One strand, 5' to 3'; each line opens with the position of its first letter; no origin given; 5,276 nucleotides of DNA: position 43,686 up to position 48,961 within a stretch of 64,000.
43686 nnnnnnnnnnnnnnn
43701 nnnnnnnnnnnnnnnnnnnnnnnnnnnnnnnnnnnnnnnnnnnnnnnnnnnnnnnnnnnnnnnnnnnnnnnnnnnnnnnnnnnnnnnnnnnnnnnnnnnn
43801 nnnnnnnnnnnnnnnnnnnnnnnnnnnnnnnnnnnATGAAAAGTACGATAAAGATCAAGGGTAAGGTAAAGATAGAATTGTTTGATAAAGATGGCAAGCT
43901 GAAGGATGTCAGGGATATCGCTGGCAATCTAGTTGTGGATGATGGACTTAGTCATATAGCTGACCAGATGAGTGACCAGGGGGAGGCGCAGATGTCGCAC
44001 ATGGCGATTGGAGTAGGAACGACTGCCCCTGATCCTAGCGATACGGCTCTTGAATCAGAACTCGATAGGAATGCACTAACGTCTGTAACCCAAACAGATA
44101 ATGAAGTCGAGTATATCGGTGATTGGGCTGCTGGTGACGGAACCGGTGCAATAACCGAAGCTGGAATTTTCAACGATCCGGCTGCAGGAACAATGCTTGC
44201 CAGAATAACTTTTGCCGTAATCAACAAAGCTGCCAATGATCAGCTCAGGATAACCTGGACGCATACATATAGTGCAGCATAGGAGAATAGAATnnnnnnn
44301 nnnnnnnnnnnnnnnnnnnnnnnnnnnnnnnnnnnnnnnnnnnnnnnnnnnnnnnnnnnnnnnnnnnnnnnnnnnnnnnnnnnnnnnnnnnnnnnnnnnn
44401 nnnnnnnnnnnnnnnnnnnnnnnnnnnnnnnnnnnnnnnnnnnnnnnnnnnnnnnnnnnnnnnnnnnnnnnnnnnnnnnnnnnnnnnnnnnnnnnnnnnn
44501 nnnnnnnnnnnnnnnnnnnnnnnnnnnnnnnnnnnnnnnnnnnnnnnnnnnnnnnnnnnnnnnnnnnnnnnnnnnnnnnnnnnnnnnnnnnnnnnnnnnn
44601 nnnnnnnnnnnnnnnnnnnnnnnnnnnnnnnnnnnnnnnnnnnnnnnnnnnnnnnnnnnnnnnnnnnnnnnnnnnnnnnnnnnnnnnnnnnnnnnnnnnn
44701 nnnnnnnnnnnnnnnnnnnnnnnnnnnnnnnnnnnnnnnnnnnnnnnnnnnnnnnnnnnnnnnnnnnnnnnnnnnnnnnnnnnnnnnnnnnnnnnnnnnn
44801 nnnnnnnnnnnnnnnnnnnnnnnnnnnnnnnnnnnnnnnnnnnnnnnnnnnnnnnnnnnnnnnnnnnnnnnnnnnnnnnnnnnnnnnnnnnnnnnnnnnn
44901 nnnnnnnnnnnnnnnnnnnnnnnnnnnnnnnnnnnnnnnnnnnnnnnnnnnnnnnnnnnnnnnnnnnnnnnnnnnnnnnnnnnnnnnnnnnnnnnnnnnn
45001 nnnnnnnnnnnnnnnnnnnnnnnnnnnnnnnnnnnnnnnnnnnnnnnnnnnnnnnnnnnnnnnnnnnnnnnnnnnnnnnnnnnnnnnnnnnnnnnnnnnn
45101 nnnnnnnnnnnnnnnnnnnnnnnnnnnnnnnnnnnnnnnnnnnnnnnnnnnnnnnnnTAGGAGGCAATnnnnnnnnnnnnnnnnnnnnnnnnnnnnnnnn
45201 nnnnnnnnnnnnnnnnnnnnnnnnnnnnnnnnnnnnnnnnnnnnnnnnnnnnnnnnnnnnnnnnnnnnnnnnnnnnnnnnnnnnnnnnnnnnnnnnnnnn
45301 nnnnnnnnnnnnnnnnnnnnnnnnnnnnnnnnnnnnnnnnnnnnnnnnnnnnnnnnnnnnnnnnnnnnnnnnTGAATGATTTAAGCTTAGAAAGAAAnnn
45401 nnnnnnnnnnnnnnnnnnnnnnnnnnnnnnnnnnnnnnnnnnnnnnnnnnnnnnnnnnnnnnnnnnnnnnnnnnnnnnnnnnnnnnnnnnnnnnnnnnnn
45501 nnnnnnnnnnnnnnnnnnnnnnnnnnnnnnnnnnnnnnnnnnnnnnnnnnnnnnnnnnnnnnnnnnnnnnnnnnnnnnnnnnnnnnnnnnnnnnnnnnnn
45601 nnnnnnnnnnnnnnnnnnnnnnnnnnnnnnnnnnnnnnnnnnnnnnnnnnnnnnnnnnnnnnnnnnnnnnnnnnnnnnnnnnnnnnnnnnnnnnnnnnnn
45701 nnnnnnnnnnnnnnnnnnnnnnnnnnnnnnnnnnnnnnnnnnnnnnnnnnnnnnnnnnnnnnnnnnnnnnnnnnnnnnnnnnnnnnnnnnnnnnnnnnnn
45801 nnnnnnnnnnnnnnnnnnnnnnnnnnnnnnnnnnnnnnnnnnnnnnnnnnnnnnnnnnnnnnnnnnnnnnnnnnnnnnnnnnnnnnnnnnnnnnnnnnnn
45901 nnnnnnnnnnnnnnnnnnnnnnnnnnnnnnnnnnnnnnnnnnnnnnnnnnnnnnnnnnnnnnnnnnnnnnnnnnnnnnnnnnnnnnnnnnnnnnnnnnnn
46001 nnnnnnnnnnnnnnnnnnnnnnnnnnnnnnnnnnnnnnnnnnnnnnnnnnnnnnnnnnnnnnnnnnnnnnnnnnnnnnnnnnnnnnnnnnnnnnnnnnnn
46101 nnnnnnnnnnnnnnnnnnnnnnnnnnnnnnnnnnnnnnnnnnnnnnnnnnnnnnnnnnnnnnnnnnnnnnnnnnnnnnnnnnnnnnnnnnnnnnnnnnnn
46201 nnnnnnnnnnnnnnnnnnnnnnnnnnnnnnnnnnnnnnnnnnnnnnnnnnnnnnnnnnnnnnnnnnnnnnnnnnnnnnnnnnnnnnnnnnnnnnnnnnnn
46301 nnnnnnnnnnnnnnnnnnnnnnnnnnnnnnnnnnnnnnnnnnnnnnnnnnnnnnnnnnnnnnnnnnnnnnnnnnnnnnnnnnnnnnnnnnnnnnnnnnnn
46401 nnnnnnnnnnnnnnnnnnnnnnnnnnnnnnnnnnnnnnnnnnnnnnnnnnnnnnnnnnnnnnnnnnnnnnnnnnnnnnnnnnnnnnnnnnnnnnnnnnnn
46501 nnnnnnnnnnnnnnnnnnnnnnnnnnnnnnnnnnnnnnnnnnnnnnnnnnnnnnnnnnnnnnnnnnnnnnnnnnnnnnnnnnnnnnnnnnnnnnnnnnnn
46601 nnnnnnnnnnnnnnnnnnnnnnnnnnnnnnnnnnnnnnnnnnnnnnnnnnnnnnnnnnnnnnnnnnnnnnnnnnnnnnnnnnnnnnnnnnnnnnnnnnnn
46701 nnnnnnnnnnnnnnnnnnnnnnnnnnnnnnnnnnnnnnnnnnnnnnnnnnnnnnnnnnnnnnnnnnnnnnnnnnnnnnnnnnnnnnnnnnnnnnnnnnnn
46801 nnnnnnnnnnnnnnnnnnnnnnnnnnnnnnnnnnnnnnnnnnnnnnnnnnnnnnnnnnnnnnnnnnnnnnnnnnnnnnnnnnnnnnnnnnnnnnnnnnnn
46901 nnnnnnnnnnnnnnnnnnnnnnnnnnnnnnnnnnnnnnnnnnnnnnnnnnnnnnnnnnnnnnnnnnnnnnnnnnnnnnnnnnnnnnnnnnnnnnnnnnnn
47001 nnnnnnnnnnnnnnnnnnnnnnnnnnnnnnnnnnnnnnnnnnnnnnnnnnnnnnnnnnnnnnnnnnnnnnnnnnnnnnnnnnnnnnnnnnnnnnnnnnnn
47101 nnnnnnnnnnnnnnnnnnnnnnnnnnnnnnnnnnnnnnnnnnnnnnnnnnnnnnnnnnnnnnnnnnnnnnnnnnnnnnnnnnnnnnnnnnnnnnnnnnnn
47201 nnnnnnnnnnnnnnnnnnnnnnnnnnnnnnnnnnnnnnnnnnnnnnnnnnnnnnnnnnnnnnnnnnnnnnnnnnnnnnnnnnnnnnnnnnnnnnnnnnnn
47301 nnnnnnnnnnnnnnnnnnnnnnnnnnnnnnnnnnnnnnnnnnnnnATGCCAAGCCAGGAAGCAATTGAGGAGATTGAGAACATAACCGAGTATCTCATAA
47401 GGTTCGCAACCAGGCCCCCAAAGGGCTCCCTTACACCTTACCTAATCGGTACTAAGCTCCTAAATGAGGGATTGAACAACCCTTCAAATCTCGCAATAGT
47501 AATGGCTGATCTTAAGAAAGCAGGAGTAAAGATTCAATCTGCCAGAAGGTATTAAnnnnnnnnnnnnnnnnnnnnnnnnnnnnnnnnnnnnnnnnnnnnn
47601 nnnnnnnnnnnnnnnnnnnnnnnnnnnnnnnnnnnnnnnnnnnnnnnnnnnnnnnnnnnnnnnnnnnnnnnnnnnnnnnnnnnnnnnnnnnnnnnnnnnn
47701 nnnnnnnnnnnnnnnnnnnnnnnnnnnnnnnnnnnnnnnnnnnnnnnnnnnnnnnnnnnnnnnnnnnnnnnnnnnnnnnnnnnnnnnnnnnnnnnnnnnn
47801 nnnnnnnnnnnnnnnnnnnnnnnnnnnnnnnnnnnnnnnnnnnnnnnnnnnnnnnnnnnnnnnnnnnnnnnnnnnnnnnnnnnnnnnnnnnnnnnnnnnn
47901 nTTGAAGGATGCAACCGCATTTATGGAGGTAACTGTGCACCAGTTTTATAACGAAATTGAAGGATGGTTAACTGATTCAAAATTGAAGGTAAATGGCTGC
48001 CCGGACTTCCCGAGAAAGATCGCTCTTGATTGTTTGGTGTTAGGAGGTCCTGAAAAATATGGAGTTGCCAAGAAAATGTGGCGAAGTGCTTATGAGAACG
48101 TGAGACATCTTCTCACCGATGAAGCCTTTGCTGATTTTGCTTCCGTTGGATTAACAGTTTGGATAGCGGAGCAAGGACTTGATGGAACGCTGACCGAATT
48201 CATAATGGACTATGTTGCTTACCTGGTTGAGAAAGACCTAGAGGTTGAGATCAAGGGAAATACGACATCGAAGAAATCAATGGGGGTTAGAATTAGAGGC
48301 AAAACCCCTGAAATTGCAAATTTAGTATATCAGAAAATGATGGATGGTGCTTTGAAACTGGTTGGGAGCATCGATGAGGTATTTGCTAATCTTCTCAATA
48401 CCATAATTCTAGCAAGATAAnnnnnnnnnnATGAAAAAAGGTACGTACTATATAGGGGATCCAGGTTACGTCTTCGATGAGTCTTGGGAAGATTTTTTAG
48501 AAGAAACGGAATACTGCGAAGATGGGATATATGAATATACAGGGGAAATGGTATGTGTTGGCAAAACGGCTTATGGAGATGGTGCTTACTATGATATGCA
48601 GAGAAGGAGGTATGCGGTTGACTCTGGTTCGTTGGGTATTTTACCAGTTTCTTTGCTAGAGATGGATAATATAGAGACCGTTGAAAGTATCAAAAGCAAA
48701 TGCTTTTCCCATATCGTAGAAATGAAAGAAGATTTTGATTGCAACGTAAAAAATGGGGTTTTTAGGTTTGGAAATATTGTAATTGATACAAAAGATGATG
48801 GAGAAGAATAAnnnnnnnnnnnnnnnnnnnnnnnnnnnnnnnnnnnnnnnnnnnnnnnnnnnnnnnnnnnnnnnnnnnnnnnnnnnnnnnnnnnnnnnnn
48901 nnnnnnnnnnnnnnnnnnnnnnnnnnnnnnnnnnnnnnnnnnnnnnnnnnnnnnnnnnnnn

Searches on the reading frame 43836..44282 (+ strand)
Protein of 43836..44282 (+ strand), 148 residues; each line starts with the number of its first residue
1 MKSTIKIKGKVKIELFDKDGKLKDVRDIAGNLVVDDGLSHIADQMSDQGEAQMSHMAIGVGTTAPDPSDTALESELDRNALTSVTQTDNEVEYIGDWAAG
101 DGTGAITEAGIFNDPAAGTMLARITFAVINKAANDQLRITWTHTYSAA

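Call 9: search_protein_families(library=phrogs, proteins=[window:43836-44282:+], max_evalue=0.001)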
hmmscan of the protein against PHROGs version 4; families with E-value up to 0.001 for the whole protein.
window:43836-44282:+ (148 aa): 5 families
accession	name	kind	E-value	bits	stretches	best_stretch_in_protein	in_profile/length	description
phrog_5417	-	unknown function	2.7e-27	96.5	1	8-142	11-153/156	-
phrog_4176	-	tail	1.1e-13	52.3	1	4-123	9-136/309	tail fiber protein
phrog_21822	-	unknown function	3.3e-06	28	1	32-146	92-207/330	-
phrog_18500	-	unknown function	3.7e-06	28.2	1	30-146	60-184/187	-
phrog_20420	-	head and packaging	0.00022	21.5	1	53-99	29-75/297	virion structural protein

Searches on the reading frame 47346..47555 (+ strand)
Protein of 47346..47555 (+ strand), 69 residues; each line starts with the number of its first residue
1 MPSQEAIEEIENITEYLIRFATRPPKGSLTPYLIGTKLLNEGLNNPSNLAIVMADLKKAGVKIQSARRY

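Call 9: search_protein_families(library=phrogs, proteins=[window:47346-47555:+], max_evalue=0.001)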
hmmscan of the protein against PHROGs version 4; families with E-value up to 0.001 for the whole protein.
window:47346-47555:+ (69 aa): 0 families

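Call 11: search_protein_families(library=pfam, proteins=[window:47346-47555:+], max_evalue=0.01)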
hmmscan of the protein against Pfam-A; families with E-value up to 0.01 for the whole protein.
window:47346-47555:+ (69 aa): 0 families

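Call 28: find_homologous_proteins(query=window:47346-47555:+)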
Query window:47346-47555:+ (69 aa): 1 proteins with E <= 0.001 among 1 candidates.
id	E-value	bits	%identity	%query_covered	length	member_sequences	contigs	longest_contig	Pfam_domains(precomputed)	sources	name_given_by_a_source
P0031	1.1e-36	140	100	100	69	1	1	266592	-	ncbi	ncbi:MAG: hypothetical protein AB1401_00575 [Thermodesulfobacteriota bacterium]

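Call 68: predict_structure(protein=window:47346-47555:+)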
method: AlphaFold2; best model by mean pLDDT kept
length: 69 residues; sequences in the alignment: 1
mean_pLDDT: 69.3   pTM: 0.40
mean pLDDT of the five models: 69.3, 64.3, 58.0, 57.1, 56.6
residues with pLDDT >= 90: 0; 70-90: 42; 50-70: 24; < 50: 3
segments of 3 or more residues with pLDDT < 50: 67-69
pLDDT, mean of each block of 10 residues (from residue 1): 69 69 66 75 73 78 54
secondary structure, 60 per line:
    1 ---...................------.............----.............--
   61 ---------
elements in order: H4-22 H29-41 H46-58

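Call 70: fold_search(model_id=the predicted structure, library=pdb)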
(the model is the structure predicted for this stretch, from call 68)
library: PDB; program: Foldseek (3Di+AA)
matches with E <= 10: 42; with E <= 0.001: 0
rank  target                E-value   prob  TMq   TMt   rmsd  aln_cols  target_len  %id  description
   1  5n9j_V                3.3e+00  0.08  0.29  0.23  17.3        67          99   22  Core Mediator of transcriptional regulation (released 2017-05-17)
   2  7pwx_AAA              3.7e+00  0.10  0.31  0.20   9.7        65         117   18  dUTPase from M. tuberculosis in complex with Stl (released 2022-12-28)
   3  6tvm_MODEL_1_A        3.7e+00  0.08  0.30  0.20  10.4        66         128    9  LEDGF/p75 dimer (residues 345-467) (released 2020-09-09)
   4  5kqj_MODEL_1_A        4.6e+00  0.11  0.28  0.12   8.1        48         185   17  Solution Structure of Antibiotic-Resistance Factor ANT(2'')-Ia Reveals Substrate-Regulated Conformation Dynami (released 2017-07-12)
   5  6h4c_F                4.6e+00  0.08  0.30  0.17   9.9        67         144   12  A polyamorous repressor: deciphering the evolutionary strategy used by the phage-inducible chromosomal islands to spre (released 2019-08-28)
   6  9dtd_A                4.9e+00  0.12  0.35  0.40   9.0        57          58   16  Crystal Structure of C2-01018 (released 2025-04-23)
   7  8p8o_K                4.9e+00  0.09  0.31  0.22   9.8        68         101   15  M. tuberculosis dUTPase - Stl1-159 (StlNT) complex structure (released 2024-11-27)
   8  7dlv_E                4.9e+00  0.08  0.31  0.18   7.9        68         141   13  shrimp dUTPase in complex with Stl (released 2021-12-01)
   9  7pua_Cb               5.5e+00  0.11  0.37  0.20  10.3        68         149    9  Middle assembly intermediate of the Trypanosoma brucei mitoribosomal small subunit (released 2022-03-02)
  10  3kn1                  5.5e+00  0.06  0.31  0.13  10.5        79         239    8  Crystal Structure of Golgi Phosphoprotein 3 N-term Truncation Variant (released 2009-12-15)
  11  9e6q_AO               5.8e+00  0.06  0.29  0.15   8.0        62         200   29  Cryo-EM structure of the Pyrobaculum calidifontis 50S ribosomal subunit in complex with Dri (released 2024-11-20)
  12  7bqm_MODEL_1_A        6.2e+00  0.10  0.42  0.32   7.6        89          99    9  Solution NMR structure of fold-0 Chantal; de novo designed protein with an asymmetric all-alpha topology (released 2021-04-07)
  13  4h6i_A                6.2e+00  0.09  0.40  0.37   6.6        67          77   16  Crystal Structure of Staphylococcal Complement Inhibitor SCIN-B (released 2012-12-19)
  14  8pu3_C                6.2e+00  0.08  0.30  0.14   6.5        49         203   14  Complex of the toxin/antitoxin FaRel2/ATfaRel2 (released 2024-07-24)
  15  8d07_A                6.5e+00  0.05  0.27  0.29   9.5        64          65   20  Hallucinated C3 protein assembly HALC3_109 (released 2022-09-28)
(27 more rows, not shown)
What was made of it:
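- Tried and rejected: The AlphaFold model of the 69-aa protein and its Foldseek search were uninformative (calls 68, 70).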

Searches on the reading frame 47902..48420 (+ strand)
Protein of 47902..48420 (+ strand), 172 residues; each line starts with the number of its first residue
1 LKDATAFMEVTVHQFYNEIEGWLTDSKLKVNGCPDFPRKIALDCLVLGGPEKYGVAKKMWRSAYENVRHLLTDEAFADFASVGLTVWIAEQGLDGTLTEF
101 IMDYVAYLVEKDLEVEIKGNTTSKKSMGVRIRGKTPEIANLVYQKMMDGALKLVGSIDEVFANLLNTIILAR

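Call 9: search_protein_families(library=phrogs, proteins=[window:47902-48420:+], max_evalue=0.001)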
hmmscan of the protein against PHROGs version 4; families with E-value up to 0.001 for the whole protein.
window:47902-48420:+ (172 aa): 0 families

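Call 11: search_protein_families(library=pfam, proteins=[window:47902-48420:+], max_evalue=0.01)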
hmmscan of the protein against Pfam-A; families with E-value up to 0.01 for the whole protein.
window:47902-48420:+ (172 aa): 0 families

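Call 16: find_related_loci(query=window:47902-48420:+, collection=viral_contigs, flank=6000)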
Query window:47902-48420:+ (172 aa) in viral_contigs; peptide patterns used: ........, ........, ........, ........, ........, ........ (x = any residue, [..] = any of these).
25 stretches matched a pattern, but none encodes a relative of the query by tblastn (E <= 1e-3).

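Call 29: find_homologous_proteins(query=window:47902-48420:+)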
Query window:47902-48420:+ (172 aa): 1 proteins with E <= 0.001 among 43 candidates.
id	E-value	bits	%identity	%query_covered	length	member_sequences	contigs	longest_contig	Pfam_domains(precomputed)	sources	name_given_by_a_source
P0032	4.0e-109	380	100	100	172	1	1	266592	-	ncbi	ncbi:MAG: hypothetical protein AB1401_00590 [Thermodesulfobacteriota bacterium]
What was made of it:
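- Tried and rejected: The 69-aa and 172-aa downstream proteins hit only themselves among 5.8 billion proteins (calls 28, 29).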

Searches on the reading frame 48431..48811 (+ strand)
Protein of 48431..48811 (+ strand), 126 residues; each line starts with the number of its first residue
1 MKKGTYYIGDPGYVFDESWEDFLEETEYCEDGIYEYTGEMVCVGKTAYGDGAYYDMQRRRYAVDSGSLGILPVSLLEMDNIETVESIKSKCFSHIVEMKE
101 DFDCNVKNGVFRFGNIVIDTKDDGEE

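Call 9: search_protein_families(library=phrogs, proteins=[window:48431-48811:+], max_evalue=0.001)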
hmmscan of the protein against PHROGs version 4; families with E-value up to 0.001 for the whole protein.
window:48431-48811:+ (126 aa): 1 family
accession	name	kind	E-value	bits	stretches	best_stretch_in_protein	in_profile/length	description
phrog_20074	-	unknown function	8.7e-21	75.7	1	3-126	6-128/140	-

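Call 11: search_protein_families(library=pfam, proteins=[window:48431-48811:+], max_evalue=0.01)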
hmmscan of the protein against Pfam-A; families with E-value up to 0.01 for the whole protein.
window:48431-48811:+ (126 aa): 0 families

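Call 64: find_related_loci(query=window:48431-48811:+, collection=viral_contigs, flank=6000)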
Query window:48431-48811:+ (126 aa) in viral_contigs; peptide patterns used: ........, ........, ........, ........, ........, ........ (x = any residue, [..] = any of these).
6 stretches matched a pattern; 1 encode a relative of the query (tblastn E <= 1e-3); 1 distinct loci.
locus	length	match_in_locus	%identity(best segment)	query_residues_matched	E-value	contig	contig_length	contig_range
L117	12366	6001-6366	50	1-122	5e-36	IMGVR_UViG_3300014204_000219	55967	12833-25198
